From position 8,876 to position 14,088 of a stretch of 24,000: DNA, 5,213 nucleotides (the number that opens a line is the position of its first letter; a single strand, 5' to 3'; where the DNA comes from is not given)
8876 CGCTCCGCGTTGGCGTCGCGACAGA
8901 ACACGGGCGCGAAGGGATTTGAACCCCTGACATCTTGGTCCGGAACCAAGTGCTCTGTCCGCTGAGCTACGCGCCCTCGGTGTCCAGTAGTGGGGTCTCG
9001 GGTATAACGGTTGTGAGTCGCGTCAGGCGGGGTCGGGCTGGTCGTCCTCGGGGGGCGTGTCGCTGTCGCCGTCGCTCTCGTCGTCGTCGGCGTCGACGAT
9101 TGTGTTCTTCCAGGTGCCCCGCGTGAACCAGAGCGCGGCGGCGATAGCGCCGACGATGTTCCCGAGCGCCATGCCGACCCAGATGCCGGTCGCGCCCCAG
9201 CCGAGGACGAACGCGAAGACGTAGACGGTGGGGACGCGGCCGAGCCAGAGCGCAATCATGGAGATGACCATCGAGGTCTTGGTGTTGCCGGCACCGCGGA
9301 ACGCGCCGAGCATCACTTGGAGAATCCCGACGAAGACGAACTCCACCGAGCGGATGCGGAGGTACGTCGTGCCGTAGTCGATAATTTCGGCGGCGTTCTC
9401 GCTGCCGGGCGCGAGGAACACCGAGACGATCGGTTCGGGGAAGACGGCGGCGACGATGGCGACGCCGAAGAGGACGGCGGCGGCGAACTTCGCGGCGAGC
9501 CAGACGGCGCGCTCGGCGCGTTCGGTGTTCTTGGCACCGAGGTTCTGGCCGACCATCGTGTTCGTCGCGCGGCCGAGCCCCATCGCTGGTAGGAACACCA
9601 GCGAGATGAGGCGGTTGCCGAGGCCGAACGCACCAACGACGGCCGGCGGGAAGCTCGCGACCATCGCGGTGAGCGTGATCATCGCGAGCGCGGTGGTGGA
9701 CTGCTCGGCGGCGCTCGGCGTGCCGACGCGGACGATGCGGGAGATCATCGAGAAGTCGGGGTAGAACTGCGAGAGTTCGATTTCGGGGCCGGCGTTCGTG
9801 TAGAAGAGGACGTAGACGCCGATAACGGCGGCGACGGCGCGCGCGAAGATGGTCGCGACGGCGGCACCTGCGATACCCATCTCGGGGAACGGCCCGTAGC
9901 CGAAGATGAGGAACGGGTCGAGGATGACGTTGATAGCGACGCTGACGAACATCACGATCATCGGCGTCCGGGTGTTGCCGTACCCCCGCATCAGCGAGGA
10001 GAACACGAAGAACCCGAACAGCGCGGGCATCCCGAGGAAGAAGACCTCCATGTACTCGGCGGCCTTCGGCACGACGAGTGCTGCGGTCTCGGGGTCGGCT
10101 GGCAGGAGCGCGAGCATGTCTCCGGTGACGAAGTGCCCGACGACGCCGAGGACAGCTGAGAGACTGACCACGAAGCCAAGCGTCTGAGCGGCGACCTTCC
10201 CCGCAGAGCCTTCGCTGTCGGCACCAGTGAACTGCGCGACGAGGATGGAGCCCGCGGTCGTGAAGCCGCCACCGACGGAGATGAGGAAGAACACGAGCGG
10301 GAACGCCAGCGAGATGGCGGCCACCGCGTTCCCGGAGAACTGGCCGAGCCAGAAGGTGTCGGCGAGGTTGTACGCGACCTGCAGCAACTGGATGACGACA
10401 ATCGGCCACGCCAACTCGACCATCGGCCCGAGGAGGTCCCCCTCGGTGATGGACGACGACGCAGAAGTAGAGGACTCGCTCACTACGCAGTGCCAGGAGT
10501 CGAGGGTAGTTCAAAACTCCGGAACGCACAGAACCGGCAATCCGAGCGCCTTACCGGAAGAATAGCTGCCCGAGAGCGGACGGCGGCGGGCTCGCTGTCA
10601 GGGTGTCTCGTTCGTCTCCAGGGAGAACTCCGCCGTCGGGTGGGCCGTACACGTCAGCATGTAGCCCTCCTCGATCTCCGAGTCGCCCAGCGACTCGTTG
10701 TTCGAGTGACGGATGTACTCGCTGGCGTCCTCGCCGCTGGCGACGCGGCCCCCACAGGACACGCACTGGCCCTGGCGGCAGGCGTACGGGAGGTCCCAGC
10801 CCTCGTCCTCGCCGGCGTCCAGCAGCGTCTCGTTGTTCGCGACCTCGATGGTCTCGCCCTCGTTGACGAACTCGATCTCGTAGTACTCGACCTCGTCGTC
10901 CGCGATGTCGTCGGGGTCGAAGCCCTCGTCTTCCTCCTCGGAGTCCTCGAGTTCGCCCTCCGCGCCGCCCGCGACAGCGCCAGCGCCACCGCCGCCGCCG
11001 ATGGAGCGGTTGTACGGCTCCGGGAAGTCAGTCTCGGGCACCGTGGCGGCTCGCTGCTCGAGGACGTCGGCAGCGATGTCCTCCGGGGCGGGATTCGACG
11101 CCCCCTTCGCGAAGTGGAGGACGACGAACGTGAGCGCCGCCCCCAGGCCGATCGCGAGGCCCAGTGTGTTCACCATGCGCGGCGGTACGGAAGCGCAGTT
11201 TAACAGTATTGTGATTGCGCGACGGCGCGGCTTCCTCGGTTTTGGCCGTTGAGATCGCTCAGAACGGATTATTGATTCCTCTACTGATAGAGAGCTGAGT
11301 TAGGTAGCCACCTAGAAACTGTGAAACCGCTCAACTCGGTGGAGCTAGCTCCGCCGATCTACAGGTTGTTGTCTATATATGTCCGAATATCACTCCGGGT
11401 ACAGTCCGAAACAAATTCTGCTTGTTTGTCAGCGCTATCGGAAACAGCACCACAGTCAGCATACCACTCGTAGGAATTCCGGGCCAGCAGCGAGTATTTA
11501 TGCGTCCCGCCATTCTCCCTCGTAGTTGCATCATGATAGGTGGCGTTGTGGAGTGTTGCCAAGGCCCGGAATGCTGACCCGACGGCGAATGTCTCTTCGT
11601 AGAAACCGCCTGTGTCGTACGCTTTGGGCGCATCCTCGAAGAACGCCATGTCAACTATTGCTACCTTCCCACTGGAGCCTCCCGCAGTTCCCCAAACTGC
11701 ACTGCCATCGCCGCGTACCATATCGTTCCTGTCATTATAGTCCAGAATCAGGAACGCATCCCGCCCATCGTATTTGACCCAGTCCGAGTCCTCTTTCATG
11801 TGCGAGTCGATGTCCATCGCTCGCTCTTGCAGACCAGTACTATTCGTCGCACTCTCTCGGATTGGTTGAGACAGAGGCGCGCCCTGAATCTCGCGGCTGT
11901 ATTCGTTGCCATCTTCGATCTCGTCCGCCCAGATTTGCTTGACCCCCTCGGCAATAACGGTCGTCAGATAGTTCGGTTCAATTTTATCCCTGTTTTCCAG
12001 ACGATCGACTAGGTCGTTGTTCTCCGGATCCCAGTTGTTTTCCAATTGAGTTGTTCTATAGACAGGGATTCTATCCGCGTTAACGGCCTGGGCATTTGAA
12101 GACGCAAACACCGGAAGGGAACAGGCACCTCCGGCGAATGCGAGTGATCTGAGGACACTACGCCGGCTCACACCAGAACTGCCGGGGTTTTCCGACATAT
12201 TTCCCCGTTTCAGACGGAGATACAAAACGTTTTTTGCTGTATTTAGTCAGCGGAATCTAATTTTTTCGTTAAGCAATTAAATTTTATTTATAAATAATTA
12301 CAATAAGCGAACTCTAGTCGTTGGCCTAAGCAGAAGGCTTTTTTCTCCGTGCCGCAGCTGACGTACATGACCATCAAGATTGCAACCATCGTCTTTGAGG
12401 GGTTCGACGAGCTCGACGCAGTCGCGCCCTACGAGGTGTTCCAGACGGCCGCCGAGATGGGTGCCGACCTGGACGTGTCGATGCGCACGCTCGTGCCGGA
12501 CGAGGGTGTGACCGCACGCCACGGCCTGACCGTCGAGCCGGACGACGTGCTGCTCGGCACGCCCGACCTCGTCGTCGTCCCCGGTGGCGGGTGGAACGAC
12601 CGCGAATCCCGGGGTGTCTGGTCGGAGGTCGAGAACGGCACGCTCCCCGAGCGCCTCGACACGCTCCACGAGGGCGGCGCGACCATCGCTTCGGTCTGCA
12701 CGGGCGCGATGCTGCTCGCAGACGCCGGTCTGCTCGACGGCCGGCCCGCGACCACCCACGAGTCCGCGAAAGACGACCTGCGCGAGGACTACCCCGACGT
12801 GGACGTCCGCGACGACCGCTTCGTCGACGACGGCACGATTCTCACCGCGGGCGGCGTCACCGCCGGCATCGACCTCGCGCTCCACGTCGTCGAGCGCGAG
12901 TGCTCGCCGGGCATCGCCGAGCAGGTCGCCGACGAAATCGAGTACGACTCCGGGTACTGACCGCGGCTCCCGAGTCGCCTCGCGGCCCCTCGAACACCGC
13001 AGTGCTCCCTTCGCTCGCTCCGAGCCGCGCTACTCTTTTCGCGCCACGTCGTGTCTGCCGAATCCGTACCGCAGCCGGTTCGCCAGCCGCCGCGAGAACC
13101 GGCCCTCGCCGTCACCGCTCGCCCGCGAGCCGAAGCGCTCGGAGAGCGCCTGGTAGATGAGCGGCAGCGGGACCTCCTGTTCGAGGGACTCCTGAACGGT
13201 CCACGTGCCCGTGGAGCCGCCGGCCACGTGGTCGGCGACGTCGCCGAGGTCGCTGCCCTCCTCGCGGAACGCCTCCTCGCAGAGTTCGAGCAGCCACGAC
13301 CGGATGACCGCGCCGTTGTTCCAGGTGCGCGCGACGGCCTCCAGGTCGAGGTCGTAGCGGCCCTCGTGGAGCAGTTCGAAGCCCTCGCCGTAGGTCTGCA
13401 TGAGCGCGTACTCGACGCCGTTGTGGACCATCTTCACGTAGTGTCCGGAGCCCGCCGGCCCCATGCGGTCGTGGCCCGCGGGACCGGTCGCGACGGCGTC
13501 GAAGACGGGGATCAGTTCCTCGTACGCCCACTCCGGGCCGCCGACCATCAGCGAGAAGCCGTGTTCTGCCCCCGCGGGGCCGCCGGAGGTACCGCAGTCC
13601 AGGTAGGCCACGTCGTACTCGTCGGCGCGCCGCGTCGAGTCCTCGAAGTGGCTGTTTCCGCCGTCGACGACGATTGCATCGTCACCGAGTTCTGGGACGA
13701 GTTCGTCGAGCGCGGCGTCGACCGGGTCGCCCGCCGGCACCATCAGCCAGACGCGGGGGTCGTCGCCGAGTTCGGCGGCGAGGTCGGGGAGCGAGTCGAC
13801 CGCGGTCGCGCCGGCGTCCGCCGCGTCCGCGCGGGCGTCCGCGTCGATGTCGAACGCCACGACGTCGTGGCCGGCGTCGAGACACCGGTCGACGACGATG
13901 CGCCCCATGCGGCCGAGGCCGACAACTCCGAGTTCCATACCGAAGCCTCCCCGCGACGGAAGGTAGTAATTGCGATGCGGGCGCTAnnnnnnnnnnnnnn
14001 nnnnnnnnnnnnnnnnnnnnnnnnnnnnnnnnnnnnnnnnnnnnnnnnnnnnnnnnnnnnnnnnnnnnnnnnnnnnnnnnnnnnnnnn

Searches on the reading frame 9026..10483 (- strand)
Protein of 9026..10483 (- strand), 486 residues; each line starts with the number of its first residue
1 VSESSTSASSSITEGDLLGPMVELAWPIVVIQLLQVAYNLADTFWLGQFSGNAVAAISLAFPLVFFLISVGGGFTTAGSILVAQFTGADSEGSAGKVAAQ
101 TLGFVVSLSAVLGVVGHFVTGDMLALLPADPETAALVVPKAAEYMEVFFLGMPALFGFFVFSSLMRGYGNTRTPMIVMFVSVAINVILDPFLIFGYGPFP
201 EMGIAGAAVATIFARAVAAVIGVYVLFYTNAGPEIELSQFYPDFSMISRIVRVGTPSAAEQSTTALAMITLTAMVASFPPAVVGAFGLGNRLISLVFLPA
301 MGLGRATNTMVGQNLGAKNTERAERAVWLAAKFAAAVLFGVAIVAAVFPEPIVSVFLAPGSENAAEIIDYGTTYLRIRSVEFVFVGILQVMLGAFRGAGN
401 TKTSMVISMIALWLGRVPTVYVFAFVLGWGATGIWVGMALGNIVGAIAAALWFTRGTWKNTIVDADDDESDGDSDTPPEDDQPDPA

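Call 12: search_protein_families(library=pfam, proteins=[window:9026-10483:-], max_evalue=0.001)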
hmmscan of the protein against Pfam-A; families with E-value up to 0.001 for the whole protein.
window:9026-10483:- (486 aa): 1 family
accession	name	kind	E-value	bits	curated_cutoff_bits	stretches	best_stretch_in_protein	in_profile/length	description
PF01554.23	MatE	-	2.7e-59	199.9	24.9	2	27-190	1-160/161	MatE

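Call 42: find_homologous_proteins(query=window:9026-10483:-, max_evalue=1e-60)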
Query window:9026-10483:- (486 aa): 1837 proteins with E <= 1e-60 among 8000 candidates; the best 120 are listed.
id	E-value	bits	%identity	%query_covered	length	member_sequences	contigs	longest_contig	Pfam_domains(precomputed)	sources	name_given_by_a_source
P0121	7.0e-294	993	100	96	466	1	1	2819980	PF01554.24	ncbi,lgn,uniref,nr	ncbi:MATE family efflux transporter [Halobacterium jilantaiense]|uniref:Multidrug-efflux transporter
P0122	5.6e-284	960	92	100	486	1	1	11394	PF01554.24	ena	-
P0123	2.8e-277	938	92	98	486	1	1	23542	PF01554.24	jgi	-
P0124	2.0e-276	935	92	98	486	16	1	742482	PF01554.24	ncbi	-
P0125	5.9e-268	907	89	97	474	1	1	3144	PF01554.24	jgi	-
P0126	1.6e-266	903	92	96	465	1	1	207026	PF01554.24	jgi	-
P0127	3.2e-264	895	90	96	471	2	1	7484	PF01554.24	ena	-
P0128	4.5e-253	858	84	97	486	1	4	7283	PF01554.24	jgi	jgi:putative MATE family efflux protein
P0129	6.5e-253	858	85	96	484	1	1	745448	PF01554.24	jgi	-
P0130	1.9e-252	856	91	92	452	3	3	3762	PF01554.24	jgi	jgi:putative MATE family efflux protein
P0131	7.4e-252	854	85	96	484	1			PF01554.24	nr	nr:MATE family efflux transporter [Halobacterium bonnevillei]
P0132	4.4e-251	852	83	98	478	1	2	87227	PF01554.24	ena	-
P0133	4.6e-251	852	83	98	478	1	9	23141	PF01554.24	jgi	jgi:putative MATE family efflux protein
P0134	1.7e-248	843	83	95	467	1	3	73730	PF01554.24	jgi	jgi:putative MATE family efflux protein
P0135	2.0e-248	843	85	96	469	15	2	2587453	PF01554.24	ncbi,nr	ncbi:MATE family efflux transporter [Halobacterium noricense]|nr:MATE family efflux transporter [Hal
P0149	4.2e-240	816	85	93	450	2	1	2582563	PF01554.24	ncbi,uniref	ncbi:MATE family efflux transporter [Halobacterium hubeiense]|uniref:MATE family efflux transporter 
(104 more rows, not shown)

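Call 43: find_encoding_contigs(protein=P0124, flank=7000, max_places=2)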
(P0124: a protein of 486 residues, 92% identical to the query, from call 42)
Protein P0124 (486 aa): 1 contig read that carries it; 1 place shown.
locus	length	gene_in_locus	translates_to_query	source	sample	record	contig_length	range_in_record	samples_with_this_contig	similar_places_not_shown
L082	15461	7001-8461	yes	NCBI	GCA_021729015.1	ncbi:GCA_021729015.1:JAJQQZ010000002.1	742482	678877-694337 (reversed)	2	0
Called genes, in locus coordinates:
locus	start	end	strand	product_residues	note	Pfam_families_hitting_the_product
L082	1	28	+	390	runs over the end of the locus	PF01497:Peripla_BP_2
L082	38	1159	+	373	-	PF01032:FecCD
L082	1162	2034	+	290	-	PF00005:ABC_tran, PF02463:SMC_N (faint), PF13555:AAA_29 (faint), PF13304:AAA_21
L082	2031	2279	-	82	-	-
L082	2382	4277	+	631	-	PF00664:ABC_membrane, PF00005:ABC_tran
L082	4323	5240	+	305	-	PF03446:NAD_binding_2, PF00393:6PGD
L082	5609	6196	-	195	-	PF01965:DJ-1_PfpI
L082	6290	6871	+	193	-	PF00111:Fer2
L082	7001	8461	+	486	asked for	PF01554:MatE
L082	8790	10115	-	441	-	-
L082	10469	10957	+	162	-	PF02661:Fic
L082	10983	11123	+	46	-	-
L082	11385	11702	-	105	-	PF02150:Zn_ribbon_RPB9 (weak)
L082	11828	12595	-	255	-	PF13404:HTH_AsnC-type (weak), PF13412:HTH_24, PF02080:TrkA_C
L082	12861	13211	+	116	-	-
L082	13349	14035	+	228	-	PF00070:Pyr_redox (faint), PF02254:TrkA_N, PF03435:Sacchrp_dh_NADP (weak), PF03807:F420_oxidored (weak), PF13460:NAD_binding_10 (weak), PF02080:TrkA_C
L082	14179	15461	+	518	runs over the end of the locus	PF02386:TrkH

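Call 44: find_encoding_contigs(protein=P0135, flank=7000, max_places=2)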
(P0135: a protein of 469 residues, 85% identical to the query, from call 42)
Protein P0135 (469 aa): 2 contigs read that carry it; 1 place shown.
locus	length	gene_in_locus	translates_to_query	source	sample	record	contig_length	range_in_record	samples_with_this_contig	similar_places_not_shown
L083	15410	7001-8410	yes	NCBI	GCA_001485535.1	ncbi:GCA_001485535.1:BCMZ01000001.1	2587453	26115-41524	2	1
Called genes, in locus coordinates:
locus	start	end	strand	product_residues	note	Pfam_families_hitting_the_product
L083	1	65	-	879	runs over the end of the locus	PF00133:tRNA-synt_1, PF09334:tRNA-synt_1g, PF08264:Anticodon_1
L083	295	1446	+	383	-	PF01497:Peripla_BP_2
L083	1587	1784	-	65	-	-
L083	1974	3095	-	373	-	PF01032:FecCD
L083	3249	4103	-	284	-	PF13555:AAA_29 (weak), PF00005:ABC_tran, PF02463:SMC_N, PF13175:AAA_15 (faint), PF13304:AAA_21 (weak)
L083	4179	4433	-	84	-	-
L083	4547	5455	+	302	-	PF03446:NAD_binding_2, PF03807:F420_oxidored (weak), PF00393:6PGD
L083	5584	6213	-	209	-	PF01965:DJ-1_PfpI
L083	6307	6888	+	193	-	PF00111:Fer2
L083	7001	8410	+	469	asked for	PF01554:MatE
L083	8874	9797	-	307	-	PF09509:Hypoth_Ymh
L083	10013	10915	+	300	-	PF19952:DUF6414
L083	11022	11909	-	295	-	-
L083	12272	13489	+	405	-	-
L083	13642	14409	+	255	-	PF01656:CbiA, PF02374:ArsA_ATPase (weak), PF06564:CBP_BcsQ, PF09140:MipZ (weak), PF10609:ParA, PF13614:AAA_31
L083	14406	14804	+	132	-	PF26492:DUF8160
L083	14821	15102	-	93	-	PF03551:PadR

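Call 45: find_encoding_contigs(protein=P0149, flank=7000, max_places=2)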
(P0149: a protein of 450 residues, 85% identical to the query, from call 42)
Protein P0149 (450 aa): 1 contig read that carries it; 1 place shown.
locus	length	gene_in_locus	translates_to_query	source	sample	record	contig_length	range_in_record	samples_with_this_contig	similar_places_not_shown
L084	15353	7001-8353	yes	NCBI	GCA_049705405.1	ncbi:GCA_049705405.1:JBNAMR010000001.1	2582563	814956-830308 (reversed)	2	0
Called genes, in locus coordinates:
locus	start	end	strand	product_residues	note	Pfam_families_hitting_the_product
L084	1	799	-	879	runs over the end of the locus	PF00133:tRNA-synt_1, PF09334:tRNA-synt_1g, PF08264:Anticodon_1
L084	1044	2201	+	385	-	PF01497:Peripla_BP_2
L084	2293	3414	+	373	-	PF01032:FecCD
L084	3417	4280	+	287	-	PF02463:SMC_N (faint), PF13555:AAA_29 (weak), PF00005:ABC_tran, PF13304:AAA_21 (weak)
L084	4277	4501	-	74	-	-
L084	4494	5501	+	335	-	PF02826:2-Hacid_dh_C (weak), PF03446:NAD_binding_2, PF03807:F420_oxidored (faint), PF00393:6PGD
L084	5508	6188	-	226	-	PF01965:DJ-1_PfpI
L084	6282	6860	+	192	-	PF00111:Fer2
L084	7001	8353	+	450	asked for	PF01554:MatE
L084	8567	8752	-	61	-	-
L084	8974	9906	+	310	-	PF12849:PBP_like_2, PF13531:SBP_bac_11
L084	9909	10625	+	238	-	PF00528:BPD_transp_1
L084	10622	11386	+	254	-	PF00005:ABC_tran, PF13304:AAA_21 (weak)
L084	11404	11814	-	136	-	PF24366:DUF7522 (weak)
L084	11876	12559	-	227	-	PF04367:DUF502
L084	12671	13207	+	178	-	PF24336:DUF7504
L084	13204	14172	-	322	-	PF01544:CorA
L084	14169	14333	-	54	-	-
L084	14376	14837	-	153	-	PF22769:DCD, PF00692:dUTPase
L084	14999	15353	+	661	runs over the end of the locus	PF00330:Aconitase, PF00694:Aconitase_C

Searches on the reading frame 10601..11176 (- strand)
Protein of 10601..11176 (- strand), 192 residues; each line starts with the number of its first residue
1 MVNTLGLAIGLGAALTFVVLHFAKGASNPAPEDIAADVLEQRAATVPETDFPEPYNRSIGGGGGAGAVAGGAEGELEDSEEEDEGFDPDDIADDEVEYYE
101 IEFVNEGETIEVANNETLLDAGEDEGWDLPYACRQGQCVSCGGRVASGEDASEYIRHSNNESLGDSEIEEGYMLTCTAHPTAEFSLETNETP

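Call 12: search_protein_families(library=pfam, proteins=[window:10601-11176:-], max_evalue=0.001)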
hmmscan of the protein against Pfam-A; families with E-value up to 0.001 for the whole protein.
window:10601-11176:- (192 aa): 1 family
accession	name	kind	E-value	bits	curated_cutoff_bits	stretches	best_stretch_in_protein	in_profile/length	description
PF00111.32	Fer2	-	1.1e-13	51.3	21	1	106-181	6-77/77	2Fe-2S iron-sulfur cluster binding domain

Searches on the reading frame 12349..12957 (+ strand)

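Call 20: search_protein_families(library=pfam, proteins=[window:12349-12957:+], max_evalue=0.001)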
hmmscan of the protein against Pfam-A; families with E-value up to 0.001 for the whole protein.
window:12349-12957:+ (203 aa): 1 family
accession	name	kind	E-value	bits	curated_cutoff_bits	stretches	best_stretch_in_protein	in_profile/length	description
PF01965.30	DJ-1_PfpI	-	6.5e-24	85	26.6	1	10-182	2-164/165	DJ-1/PfpI family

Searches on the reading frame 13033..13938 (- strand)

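Call 20: search_protein_families(library=pfam, proteins=[window:13033-13938:-], max_evalue=0.001)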
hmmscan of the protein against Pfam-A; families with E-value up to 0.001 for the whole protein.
window:13033-13938:- (302 aa): 5 families
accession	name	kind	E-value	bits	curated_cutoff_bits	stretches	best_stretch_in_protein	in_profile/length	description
PF03446.21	NAD_binding_2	-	1.3e-34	120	21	1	3-151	2-154/161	NAD binding domain of 6-phosphogluconate dehydrogenase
PF00393.24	6PGD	-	2.8e-23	83.2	27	1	165-273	1-115/290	6-phosphogluconate dehydrogenase, C-terminal domain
PF02826.25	2-Hacid_dh_C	-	0.0004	20.2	25.1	1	2-55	38-90/178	D-isomer specific 2-hydroxyacid dehydrogenase, NAD binding domain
PF02737.24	3HCDH_N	-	0.00071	20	22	1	3-44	2-43/180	3-hydroxyacyl-CoA dehydrogenase, NAD binding domain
PF02254.24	TrkA_N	-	0.00093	19.9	23.8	0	5-47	3-45/116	TrkA-N domain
